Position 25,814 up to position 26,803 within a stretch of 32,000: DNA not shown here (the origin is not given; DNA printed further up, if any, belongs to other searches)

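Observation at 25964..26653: ToxR/CadC-like one-component transmembrane regulator isolated between large ORF-free spacers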

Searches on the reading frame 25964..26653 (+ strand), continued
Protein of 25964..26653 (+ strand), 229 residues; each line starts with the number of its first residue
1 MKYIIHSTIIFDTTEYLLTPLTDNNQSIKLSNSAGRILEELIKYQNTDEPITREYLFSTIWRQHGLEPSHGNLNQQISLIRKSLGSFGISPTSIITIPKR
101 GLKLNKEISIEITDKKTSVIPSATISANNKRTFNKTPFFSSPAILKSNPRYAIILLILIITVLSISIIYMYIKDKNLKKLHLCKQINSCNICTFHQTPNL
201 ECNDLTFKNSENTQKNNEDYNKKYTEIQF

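Call 16: find_homologous_proteins(query=A1, max_evalue=0.001)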
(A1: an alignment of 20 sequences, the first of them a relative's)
Query A1 (20 sequences) (229 aa, profile of the alignment): 60 proteins with E <= 0.001 among 6473 candidates.
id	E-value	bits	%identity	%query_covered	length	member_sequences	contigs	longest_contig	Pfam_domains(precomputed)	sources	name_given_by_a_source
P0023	3.8e-119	415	45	98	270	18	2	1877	PF00486.35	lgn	-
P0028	2.8e-116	406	45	98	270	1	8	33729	PF00486.35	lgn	-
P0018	3.5e-115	402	47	94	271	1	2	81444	PF00486.35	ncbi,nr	ncbi:MAG: putative transcriptional regulator YqeI [Sodalis sp. Psp]|nr:putative transcriptional regu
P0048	2.9e-110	386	39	85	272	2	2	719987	PF00486.35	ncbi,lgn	-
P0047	2.2e-109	383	37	91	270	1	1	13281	PF00486.35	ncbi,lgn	-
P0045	2.7e-108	380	40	96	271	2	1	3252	PF00486.35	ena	-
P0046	7.2e-108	378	38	90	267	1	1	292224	PF00486.35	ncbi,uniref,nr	ncbi:winged helix-turn-helix domain-containing protein [Acerihabitans arboris]|uniref:OmpR/PhoB-type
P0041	8.5e-106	371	45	89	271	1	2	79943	PF00486.35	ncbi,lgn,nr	ncbi:MAG: winged helix-turn-helix domain-containing protein [Wigglesworthia glossinidia]|nr:winged h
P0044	7.4e-105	368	42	91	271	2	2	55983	PF00486.35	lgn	-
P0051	1.1e-104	368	35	95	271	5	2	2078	PF00486.35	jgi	-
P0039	7.3e-104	365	46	89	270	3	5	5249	PF00486.35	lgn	-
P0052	2.8e-101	357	38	86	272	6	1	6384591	PF00486.35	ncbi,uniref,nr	ncbi:winged helix-turn-helix domain-containing protein [Sodalis ligni]|uniref:DNA-binding winged hel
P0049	4.6e-101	356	40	85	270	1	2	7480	PF00486.35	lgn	-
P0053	1.1e-100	355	40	85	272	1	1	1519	PF00486.35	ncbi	-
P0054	5.0e-100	352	36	90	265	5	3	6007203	PF00486.35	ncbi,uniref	ncbi:winged helix-turn-helix domain-containing protein [Sodalis sp. RH20]|uniref:winged helix-turn-h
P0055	9.3e-100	351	38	91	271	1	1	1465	PF00486.35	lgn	-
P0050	3.5e-99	350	52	48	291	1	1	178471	PF00486.35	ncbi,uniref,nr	ncbi:winged helix-turn-helix domain-containing protein [Martelella alba]|uniref:OmpR/PhoB-type domai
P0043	3.0e-98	347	42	99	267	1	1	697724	-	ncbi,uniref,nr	ncbi:yqeI [Wigglesworthia glossinidia endosymbiont of Glossina brevipalpis]|uniref:YqeI protein n=1 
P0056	4.5e-98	346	39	83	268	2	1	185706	PF00486.35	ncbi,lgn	-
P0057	3.3e-96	340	38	90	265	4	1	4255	PF00486.35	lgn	-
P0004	2.6e-94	334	56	93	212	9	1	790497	PF00486.35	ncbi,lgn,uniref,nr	ncbi:winged helix-turn-helix domain-containing protein [Blochmannia endosymbiont of Camponotus sp.]|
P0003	7.6e-92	326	50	92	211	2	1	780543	PF00486.35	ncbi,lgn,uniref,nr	ncbi:transcriptional regulator [Blochmannia endosymbiont of Camponotus sp.]|uniref:winged helix-turn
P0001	6.5e-89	316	100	100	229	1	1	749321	PF00486.35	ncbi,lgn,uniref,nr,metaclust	ncbi:winged helix-turn-helix domain-containing protein [Blochmannia endosymbiont of Polyrhachis (Hed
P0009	1.7e-88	315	52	94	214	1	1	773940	PF00486.35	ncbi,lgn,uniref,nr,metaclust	ncbi:winged helix-turn-helix domain-containing protein [Blochmannia endosymbiont of Camponotus (Colo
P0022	6.5e-88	313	52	89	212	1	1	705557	PF00486.35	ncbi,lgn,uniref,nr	ncbi:transcriptional regulatory protein, C terminal domain [Candidatus Blochmanniella floridana]|uni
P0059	6.9e-87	309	46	52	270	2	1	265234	PF00486.35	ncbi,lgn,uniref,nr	ncbi:winged helix-turn-helix domain-containing protein [Biostraticola tofi]|uniref:DNA-binding winge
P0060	1.2e-84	302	35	90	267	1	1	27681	PF00486.35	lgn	-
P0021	1.5e-83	298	53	89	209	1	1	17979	PF00486.35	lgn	-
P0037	1.5e-83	298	46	94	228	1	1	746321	-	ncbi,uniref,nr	ncbi:winged helix-turn-helix domain-containing protein [Candidatus Blochmannia ocreatus (nom. nud.)]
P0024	2.5e-83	298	52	85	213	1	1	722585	PF00486.35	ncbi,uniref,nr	ncbi:conserved hypothetical protein [Candidatus Blochmanniella vafra str. BVAF]|uniref:OmpR/PhoB-typ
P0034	3.3e-81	291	50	89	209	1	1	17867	PF00486.35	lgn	-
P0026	6.0e-81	290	52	92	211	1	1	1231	PF00486.35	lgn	-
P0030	2.9e-80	288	54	84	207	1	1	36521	PF00486.35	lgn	-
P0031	4.3e-80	287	49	93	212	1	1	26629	PF00486.35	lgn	-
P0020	1.1e-79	286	52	89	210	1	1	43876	PF00486.35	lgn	-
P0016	1.9e-79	285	58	84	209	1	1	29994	PF00486.35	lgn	-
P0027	1.7e-76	275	51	89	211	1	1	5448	PF00486.35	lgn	-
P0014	4.6e-76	274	49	99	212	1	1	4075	PF00486.35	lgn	-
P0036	4.7e-76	274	50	84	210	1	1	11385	PF00486.35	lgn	-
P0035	3.8e-75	271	49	83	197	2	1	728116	PF00486.35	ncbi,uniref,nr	ncbi:winged helix-turn-helix domain-containing protein [Blochmannia endosymbiont of Colobopsis nippo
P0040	1.1e-74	269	42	99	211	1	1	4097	PF00486.35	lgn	-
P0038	1.6e-73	265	49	89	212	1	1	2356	PF00486.35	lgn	-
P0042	1.5e-65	239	57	60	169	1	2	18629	PF00486.35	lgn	-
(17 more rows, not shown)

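Call 17: find_related_loci(query=A1, collection=genome_contigs, flank=6000)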
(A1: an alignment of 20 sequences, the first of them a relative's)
Query A1 (229 aa) in genome_contigs; peptide patterns used: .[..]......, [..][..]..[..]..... (x = any residue, [..] = any of these).
51 stretches matched a pattern; 15 encode a relative of the query (tblastn E <= 1e-3); 15 distinct loci.
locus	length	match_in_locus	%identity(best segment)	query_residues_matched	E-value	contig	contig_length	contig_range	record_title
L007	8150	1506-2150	47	1-218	9e-63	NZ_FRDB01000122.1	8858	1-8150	Candidatus Sodalis sp. SoCistrobi voucher 3249, whole genome shotgun sequence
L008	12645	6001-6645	47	1-216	4e-62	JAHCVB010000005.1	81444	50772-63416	MAG: Sodalis sp. Psp HNEKOMLI_5, whole genome shotgun sequence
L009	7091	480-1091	45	1-204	2e-48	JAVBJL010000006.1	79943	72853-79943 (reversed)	MAG: Wigglesworthia glossinidia isolate MAG-1 Seq06, whole genome shotgun sequence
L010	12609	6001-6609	52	1-204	2e-59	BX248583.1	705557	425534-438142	Blochmannia floridanus complete genome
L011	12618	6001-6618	42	1-208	9e-47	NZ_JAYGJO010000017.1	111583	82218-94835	Acerihabitans sp. TG2 17, whole genome shotgun sequence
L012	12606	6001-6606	38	1-206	3e-45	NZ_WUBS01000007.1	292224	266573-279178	Acerihabitans arboris strain SAP-6 contig7, whole genome shotgun sequence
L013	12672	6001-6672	42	1-227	3e-44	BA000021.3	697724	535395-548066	Wigglesworthia glossinidia endosymbiont of Glossina brevipalpis DNA, complete genome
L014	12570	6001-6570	38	1-195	3e-43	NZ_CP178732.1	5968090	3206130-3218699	Sodalis sp. RH21 chromosome, complete genome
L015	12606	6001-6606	36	1-206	1e-42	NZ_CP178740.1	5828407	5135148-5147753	Sodalis sp. RH13 chromosome, complete genome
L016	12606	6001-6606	38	1-206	4e-42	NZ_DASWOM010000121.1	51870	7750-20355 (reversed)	MAG: Acerihabitans sp. isolate SMAG_U3441 k141_2192569, whole genome shotgun sequence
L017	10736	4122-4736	37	1-208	7e-42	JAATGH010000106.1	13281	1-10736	MAG: Enterobacterales bacterium isolate bin_314 k141_5696484, whole genome shotgun sequence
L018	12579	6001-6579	39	1-194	3e-41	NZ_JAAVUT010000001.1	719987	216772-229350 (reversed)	Sodalis sp. dw_96 1, whole genome shotgun sequence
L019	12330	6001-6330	52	1-110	1e-36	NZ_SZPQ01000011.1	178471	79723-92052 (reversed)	Martelella alba strain BGMRC 2031 Scaffold8_1, whole genome shotgun sequence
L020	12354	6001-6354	46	1-118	2e-33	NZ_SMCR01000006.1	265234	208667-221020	Biostraticola tofi strain DSM 19580 Ga0244679_106, whole genome shotgun sequence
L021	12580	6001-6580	38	1-195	3e-34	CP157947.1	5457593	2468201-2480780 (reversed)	Acerihabitans sp. KWT182 chromosome, complete genome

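Call 23: find_encoding_contigs(protein=P0009, flank=8000, max_places=1)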
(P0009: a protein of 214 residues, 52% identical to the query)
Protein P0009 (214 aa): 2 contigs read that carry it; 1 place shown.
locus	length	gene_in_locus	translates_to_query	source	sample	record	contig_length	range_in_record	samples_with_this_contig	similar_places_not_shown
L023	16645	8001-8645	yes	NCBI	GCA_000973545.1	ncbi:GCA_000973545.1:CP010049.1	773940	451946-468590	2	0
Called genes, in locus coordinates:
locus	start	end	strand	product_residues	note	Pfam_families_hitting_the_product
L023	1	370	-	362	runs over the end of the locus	PF00266:Aminotran_5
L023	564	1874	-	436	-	PF02403:Seryl_tRNA_N, PF00587:tRNA-synt_2b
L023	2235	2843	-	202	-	PF03548:LolA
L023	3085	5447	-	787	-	PF13491:FtsK_4TM, PF17854:FtsK_alpha, PF01580:FtsK_SpoIIIE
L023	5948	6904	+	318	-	PF00890:FAD_binding_2 (faint), PF01134:GIDA (faint), PF03486:HI0933_like (faint), PF07992:Pyr_redox_2, PF13738:Pyr_redox_3, PF00070:Pyr_redox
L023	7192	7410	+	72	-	PF01176:eIF-1a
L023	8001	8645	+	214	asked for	PF00486:Trans_reg_C (weak)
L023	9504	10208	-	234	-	PF01464:SLT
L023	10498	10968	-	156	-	PF01325:Fe_dep_repress, PF13545:HTH_Crp_2 (weak), PF01047:MarR (weak), PF02742:Fe_dep_repr_C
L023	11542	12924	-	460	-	PF00206:Lyase_1, PF08328:ASL_C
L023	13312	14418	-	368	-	PF02540:NAD_synthase (faint), PF02568:ThiI (faint), PF03054:tRNA_Me_trans, PF20259:tRNA_Me_trans_M, PF20258:tRNA_Me_trans_C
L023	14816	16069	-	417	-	PF02687:FtsX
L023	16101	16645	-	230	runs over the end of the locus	PF00005:ABC_tran, PF02463:SMC_N (weak), PF13304:AAA_21 (faint)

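Call 24: find_encoding_contigs(protein=P0024, flank=8000, max_places=1)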
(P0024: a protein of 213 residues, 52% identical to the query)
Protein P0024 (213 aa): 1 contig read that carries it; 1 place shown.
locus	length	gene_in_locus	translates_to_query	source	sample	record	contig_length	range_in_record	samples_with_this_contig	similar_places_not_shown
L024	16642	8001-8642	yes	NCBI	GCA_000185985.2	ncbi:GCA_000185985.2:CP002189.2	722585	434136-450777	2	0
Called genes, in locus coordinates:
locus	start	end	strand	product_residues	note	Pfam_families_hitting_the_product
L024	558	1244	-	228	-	PF03548:LolA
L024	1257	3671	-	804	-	PF13491:FtsK_4TM, PF17854:FtsK_alpha, PF01580:FtsK_SpoIIIE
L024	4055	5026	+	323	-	PF00890:FAD_binding_2 (faint), PF03486:HI0933_like (faint), PF07992:Pyr_redox_2, PF13738:Pyr_redox_3, PF00070:Pyr_redox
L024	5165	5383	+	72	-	PF01176:eIF-1a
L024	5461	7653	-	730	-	PF07715:Plug, PF00593:TonB_dep_Rec_b-barrel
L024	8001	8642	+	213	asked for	PF00486:Trans_reg_C (weak)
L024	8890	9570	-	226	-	PF01464:SLT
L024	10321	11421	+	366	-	PF02540:NAD_synthase (faint), PF02568:ThiI (weak), PF03054:tRNA_Me_trans, PF20259:tRNA_Me_trans_M, PF20258:tRNA_Me_trans_C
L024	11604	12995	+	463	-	PF00206:Lyase_1, PF08328:ASL_C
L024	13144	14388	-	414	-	PF12704:MacB_PCD (weak), PF02687:FtsX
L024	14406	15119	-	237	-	PF02463:SMC_N (faint), PF00005:ABC_tran, PF13304:AAA_21 (faint)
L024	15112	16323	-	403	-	PF12704:MacB_PCD, PF02687:FtsX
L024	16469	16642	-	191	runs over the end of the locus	-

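Call 25: find_encoding_contigs(protein=P0004, flank=8000, max_places=1)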
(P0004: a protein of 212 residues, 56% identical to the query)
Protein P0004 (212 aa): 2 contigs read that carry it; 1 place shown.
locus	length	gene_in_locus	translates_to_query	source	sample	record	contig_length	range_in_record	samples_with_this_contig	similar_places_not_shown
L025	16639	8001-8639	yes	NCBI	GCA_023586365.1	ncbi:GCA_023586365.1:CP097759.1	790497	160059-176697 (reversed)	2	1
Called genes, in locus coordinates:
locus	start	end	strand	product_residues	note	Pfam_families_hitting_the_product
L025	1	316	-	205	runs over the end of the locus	PF03548:LolA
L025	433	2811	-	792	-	PF13491:FtsK_4TM, PF17854:FtsK_alpha, PF01580:FtsK_SpoIIIE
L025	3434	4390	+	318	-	PF03486:HI0933_like (faint), PF07992:Pyr_redox_2, PF13738:Pyr_redox_3, PF00070:Pyr_redox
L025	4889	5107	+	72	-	PF01176:eIF-1a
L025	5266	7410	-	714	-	PF07715:Plug, PF00593:TonB_dep_Rec_b-barrel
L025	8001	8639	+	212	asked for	PF00486:Trans_reg_C (weak)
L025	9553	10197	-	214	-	PF01464:SLT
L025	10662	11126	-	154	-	PF01325:Fe_dep_repress, PF01047:MarR (faint), PF02742:Fe_dep_repr_C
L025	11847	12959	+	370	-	PF02540:NAD_synthase (weak), PF03054:tRNA_Me_trans, PF20259:tRNA_Me_trans_M, PF20258:tRNA_Me_trans_C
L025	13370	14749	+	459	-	PF00206:Lyase_1, PF08328:ASL_C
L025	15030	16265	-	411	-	PF12704:MacB_PCD, PF02687:FtsX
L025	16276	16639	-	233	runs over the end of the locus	PF00005:ABC_tran, PF02463:SMC_N (faint), PF13304:AAA_21 (faint)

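Call 26: find_encoding_contigs(protein=P0037, flank=8000, max_places=1)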
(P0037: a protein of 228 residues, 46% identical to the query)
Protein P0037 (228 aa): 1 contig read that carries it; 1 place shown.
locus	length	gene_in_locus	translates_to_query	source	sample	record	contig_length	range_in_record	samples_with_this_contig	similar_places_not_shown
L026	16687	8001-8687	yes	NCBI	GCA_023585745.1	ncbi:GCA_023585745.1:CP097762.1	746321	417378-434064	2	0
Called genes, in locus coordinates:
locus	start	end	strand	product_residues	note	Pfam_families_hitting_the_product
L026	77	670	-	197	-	PF03548:LolA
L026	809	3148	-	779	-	PF13491:FtsK_4TM, PF17854:FtsK_alpha, PF01580:FtsK_SpoIIIE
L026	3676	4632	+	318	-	PF01134:GIDA (faint), PF03486:HI0933_like (faint), PF07992:Pyr_redox_2, PF13738:Pyr_redox_3, PF00070:Pyr_redox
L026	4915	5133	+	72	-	PF01176:eIF-1a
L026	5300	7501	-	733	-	PF07715:Plug, PF00593:TonB_dep_Rec_b-barrel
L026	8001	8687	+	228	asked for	-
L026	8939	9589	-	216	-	PF01464:SLT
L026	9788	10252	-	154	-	PF01325:Fe_dep_repress, PF12802:MarR_2 (faint), PF01047:MarR (weak), PF02742:Fe_dep_repr_C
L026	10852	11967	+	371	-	PF02540:NAD_synthase, PF02568:ThiI (weak), PF03054:tRNA_Me_trans, PF20259:tRNA_Me_trans_M, PF20258:tRNA_Me_trans_C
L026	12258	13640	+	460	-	PF00206:Lyase_1, PF08328:ASL_C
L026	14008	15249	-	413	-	PF02687:FtsX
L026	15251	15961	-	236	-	PF02463:SMC_N (faint), PF00005:ABC_tran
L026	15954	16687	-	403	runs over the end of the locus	PF02687:FtsX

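Call 28: search_protein_families(library=ncbifam, proteins=[L002:7409-9571:-, L005:4679-6772:-, L006:8804-9271:+, P0046], max_evalue=0.001)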
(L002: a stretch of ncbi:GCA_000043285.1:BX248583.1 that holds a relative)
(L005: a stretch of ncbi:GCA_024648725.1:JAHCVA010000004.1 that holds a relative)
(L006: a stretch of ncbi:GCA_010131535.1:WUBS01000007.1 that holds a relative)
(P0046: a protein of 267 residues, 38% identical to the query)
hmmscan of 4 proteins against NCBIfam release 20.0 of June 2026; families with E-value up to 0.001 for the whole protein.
L002:7409-9571:- (720 aa): 6 families
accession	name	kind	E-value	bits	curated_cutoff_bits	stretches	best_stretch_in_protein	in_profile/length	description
TIGR01778.1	TonB-copper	equivalog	4.2e-134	448.7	472.45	1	92-720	14-637/637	TonB-dependent copper receptor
TIGR01786.1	TonB-hemlactrns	subfamily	6.2e-24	84.3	323.75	1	473-720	463-719/719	TonB-dependent hemoglobin/transferrin/lactoferrin family receptor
TIGR01785.1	TonB-hemin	subfamily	1.5e-18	66.6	316.85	1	473-720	439-677/677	TonB-dependent heme/hemoglobin receptor family protein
TIGR01783.1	TonB-siderophor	subfamily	1.9e-10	40.1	223.5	1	483-720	432-649/649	TonB-dependent siderophore receptor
NF038289.1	Zn_piracy_ZnuD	exception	1.5e-08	33.8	950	1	497-574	491-564/685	zinc piracy TonB-dependent receptor ZnuD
NF010048.1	PRK13524.1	subfamily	0.00034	19.2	493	1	654-720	681-744/744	FepA family TonB-dependent siderophore receptor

L005:4679-6772:- (697 aa): 8 families
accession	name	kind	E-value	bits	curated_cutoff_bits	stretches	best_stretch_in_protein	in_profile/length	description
TIGR01778.1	TonB-copper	equivalog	1.2e-205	685.1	472.45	1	84-697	3-637/637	TonB-dependent copper receptor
TIGR01785.1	TonB-hemin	subfamily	3.6e-26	91.8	316.85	2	490-695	465-675/677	TonB-dependent heme/hemoglobin receptor family protein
TIGR01786.1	TonB-hemlactrns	subfamily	3.3e-24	85.3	323.75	2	401-697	396-719/719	TonB-dependent hemoglobin/transferrin/lactoferrin family receptor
TIGR01783.1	TonB-siderophor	subfamily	8.6e-17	61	223.5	2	544-697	500-649/649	TonB-dependent siderophore receptor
NF007478.2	PRK10064.1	equivalog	4.7e-07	28.4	745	0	543-662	525-641/663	catecholate siderophore receptor CirA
TIGR01782.1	TonB-Xanth-Caul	subfamily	7.9e-06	24.4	310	0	552-697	735-868/868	TonB-dependent receptor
NF038289.1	Zn_piracy_ZnuD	exception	3.5e-05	22.7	950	0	114-182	82-149/685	zinc piracy TonB-dependent receptor ZnuD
NF010048.1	PRK13524.1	subfamily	0.00021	19.9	493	0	544-697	589-744/744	FepA family TonB-dependent siderophore receptor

L006:8804-9271:+ (155 aa): 0 families

P0046 (267 aa): 1 family
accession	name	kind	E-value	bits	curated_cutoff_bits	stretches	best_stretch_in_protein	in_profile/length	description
NF007540.1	PRK10153.1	equivalog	6.5e-06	25.3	400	1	46-117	43-113/516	lysine decarboxylation/transport transcriptional activator CadC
